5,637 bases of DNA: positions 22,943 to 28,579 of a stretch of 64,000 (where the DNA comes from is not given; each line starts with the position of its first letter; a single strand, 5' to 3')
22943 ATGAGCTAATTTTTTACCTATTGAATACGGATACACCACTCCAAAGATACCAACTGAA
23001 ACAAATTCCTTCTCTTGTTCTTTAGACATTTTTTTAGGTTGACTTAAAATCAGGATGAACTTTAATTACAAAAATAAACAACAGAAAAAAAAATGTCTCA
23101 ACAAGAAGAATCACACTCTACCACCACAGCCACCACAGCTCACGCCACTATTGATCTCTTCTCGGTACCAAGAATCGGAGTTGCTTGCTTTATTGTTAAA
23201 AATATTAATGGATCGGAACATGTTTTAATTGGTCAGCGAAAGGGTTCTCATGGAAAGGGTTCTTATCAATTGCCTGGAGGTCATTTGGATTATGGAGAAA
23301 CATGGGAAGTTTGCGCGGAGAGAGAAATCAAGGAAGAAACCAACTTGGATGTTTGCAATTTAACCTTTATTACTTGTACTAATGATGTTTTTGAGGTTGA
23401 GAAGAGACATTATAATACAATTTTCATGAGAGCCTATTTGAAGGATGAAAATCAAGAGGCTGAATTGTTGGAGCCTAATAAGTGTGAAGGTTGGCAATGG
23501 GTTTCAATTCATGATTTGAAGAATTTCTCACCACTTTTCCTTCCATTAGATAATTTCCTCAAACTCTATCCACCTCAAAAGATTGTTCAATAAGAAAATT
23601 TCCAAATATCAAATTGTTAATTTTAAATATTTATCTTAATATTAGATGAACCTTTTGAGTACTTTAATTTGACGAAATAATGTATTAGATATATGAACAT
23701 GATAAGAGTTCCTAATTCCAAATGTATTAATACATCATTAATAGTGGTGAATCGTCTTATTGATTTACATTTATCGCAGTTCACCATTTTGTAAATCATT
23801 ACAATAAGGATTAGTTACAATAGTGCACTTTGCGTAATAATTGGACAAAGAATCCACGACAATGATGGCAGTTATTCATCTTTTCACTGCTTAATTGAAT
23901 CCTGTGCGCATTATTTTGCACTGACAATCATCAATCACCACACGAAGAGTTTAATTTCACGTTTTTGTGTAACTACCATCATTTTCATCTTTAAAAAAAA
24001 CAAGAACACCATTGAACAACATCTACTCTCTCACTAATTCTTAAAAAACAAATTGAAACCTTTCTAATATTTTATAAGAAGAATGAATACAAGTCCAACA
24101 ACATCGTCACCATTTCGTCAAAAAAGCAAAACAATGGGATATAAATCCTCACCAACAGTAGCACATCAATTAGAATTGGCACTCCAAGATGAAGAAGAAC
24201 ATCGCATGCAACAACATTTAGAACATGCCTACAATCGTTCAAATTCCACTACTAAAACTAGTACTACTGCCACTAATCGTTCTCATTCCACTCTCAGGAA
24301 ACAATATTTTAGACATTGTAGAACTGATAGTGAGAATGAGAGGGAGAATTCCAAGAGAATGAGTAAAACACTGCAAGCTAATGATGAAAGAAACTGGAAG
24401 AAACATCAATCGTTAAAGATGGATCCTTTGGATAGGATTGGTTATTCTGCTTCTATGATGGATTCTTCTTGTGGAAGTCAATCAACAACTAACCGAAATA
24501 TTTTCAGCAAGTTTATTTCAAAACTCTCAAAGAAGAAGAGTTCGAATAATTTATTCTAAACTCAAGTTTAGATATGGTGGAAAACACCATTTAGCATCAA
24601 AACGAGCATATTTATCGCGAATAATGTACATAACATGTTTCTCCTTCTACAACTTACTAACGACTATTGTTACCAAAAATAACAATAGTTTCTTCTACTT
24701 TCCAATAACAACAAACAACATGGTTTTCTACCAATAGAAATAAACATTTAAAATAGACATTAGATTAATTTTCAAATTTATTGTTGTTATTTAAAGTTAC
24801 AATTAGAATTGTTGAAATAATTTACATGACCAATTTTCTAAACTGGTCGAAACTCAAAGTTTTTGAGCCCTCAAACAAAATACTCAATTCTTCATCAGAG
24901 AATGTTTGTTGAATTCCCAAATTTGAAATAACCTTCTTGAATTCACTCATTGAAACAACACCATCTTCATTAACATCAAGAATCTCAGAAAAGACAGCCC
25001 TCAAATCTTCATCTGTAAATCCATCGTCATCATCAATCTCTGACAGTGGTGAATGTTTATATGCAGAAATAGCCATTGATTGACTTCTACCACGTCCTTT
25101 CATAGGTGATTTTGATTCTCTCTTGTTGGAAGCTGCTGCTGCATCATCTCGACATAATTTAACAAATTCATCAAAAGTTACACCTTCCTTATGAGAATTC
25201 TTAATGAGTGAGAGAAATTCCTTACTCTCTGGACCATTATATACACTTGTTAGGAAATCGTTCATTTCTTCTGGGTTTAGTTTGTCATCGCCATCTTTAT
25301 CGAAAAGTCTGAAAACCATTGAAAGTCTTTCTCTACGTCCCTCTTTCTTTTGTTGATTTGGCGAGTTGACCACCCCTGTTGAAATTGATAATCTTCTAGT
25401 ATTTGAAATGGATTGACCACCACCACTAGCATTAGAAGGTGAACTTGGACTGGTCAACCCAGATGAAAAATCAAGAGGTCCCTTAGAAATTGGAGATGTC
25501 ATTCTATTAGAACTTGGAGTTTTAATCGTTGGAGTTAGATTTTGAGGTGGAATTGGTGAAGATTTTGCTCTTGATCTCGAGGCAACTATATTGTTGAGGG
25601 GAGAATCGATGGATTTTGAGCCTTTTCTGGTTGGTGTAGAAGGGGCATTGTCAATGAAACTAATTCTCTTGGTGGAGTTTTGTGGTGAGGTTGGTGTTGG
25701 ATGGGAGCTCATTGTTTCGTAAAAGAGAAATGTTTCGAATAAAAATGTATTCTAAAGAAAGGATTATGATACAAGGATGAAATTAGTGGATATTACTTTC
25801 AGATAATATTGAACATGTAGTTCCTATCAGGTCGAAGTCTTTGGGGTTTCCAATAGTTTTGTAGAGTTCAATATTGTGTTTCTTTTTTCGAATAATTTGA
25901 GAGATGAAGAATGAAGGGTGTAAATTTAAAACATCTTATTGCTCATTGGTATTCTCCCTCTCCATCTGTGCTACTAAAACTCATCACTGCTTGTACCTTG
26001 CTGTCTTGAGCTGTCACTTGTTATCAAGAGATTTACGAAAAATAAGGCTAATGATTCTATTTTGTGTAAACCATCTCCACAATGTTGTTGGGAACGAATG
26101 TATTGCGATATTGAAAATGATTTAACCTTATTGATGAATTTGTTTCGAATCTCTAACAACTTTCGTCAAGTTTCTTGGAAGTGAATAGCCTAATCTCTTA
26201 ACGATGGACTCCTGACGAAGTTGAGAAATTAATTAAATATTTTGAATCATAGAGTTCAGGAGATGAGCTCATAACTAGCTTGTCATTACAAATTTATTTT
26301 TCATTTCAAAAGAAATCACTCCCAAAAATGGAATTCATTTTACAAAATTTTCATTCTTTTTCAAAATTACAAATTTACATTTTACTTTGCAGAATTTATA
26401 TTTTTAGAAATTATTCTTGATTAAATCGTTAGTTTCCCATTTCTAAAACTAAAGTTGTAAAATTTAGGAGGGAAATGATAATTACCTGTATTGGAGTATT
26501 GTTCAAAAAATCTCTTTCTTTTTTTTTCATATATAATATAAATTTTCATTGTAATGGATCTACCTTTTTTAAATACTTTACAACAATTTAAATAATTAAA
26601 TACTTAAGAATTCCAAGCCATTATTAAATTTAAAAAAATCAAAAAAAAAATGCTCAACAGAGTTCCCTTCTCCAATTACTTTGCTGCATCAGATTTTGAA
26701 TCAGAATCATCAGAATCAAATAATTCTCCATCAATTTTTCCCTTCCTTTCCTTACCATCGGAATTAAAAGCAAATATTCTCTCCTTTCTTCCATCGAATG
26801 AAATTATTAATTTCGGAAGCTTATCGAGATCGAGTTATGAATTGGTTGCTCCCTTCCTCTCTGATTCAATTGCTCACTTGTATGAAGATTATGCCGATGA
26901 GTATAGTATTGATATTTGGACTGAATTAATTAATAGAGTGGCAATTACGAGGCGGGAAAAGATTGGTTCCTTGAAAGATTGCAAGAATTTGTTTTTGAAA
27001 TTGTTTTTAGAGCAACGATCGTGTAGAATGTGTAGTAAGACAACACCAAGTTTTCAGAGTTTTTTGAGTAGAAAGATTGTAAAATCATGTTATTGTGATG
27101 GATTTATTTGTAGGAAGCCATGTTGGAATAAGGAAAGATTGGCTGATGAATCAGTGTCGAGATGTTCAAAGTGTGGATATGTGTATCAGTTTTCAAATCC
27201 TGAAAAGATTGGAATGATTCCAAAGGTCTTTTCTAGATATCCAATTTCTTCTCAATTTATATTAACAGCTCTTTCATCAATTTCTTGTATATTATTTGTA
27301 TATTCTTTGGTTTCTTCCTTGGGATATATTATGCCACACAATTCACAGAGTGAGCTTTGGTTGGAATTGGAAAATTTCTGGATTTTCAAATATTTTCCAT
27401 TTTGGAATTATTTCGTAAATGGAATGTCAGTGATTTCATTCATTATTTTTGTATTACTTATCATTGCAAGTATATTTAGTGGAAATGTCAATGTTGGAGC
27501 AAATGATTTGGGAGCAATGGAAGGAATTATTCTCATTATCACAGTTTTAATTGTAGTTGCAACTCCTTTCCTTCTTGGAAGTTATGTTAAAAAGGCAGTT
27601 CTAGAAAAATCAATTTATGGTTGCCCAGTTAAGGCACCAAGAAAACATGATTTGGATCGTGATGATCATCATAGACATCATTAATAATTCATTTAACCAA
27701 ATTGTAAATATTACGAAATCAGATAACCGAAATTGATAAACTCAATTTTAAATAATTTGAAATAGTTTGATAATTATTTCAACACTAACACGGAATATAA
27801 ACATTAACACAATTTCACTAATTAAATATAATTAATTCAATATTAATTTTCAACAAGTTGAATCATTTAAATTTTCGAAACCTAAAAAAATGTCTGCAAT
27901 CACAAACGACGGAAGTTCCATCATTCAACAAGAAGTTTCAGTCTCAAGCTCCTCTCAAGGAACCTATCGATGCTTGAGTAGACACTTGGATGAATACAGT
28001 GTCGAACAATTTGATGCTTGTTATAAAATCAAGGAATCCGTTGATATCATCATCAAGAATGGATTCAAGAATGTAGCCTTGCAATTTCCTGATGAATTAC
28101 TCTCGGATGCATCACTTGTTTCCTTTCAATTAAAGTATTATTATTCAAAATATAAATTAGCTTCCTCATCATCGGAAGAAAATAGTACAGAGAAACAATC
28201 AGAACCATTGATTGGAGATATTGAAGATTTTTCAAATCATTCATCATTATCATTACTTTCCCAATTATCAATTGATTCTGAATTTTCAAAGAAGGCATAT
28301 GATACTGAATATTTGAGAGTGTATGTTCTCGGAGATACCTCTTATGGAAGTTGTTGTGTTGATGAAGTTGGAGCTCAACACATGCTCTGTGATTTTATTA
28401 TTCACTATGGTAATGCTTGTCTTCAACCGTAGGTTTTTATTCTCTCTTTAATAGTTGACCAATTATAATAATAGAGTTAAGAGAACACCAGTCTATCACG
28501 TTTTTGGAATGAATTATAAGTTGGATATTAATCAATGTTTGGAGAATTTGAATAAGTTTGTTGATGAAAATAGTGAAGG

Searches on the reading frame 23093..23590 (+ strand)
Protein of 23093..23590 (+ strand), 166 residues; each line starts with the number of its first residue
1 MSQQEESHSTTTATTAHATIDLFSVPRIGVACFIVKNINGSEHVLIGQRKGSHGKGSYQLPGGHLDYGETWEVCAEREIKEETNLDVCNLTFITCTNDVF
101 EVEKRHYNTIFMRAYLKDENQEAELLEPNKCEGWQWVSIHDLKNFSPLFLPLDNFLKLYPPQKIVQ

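Call 59: search_protein_families(library=pfam, proteins=[window:23093-23590:+], max_evalue=0.001)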
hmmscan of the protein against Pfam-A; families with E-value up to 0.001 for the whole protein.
window:23093-23590:+ (166 aa): 2 families
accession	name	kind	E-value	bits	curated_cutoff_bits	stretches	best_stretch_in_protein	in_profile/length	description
PF00293.34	NUDIX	-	1.4e-22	80.6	21.1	1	27-146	3-121/134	NUDIX domain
PF14815.12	NUDIX_4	-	0.00034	20.8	35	1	39-145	7-101/113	NUDIX domain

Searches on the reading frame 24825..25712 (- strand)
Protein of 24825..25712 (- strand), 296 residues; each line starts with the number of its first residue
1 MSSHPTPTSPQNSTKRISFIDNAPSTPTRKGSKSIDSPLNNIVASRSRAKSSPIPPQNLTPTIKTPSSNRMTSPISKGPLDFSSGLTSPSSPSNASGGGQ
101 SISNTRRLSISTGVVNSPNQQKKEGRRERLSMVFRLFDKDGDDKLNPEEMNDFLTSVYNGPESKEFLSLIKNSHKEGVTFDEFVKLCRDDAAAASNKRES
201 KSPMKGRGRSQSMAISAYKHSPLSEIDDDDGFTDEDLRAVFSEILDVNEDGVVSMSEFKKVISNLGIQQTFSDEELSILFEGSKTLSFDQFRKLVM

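Call 59: search_protein_families(library=pfam, proteins=[window:24825-25712:-], max_evalue=0.001)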
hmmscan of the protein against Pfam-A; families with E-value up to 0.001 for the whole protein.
window:24825-25712:- (296 aa): 5 families
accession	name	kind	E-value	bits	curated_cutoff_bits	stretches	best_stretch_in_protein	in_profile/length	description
PF13499.12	EF-hand_7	-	4.8e-14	52.9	30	3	128-187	2-66/67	EF-hand domain pair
PF13405.12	EF-hand_6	-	5.2e-12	44.8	25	1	130-156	2-28/30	EF-hand domain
PF00036.39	EF-hand_1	-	1e-10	40.8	25.4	1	131-156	3-28/29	EF hand domain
PF13202.12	EF-hand_5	-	6.6e-07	29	25.9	0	244-261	7-24/25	EF hand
PF24548.1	EF_EFCAB10_C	-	5.1e-05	23.3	32.5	1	236-295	2-55/60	EFCAB10, C-terminal EF-hand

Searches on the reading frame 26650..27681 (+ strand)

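Call 59: search_protein_families(library=pfam, proteins=[window:26650-27681:+], max_evalue=0.001)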
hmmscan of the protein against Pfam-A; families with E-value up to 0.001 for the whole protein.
window:26650-27681:+ (344 aa): 1 family
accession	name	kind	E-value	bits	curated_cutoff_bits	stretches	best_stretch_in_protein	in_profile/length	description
PF00646.38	F-box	-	2.6e-05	24.4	20.5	1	32-66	1-35/43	F-box domain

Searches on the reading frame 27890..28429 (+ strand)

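Call 59: search_protein_families(library=pfam, proteins=[window:27890-28429:+], max_evalue=0.001)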
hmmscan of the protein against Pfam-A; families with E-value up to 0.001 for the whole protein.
window:27890-28429:+ (180 aa): 1 family
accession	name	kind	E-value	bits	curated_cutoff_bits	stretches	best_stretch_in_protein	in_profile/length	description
PF01866.22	Diphthamide_syn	-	1.9e-16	60.8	33.2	1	138-180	20-59/302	Putative diphthamide synthesis protein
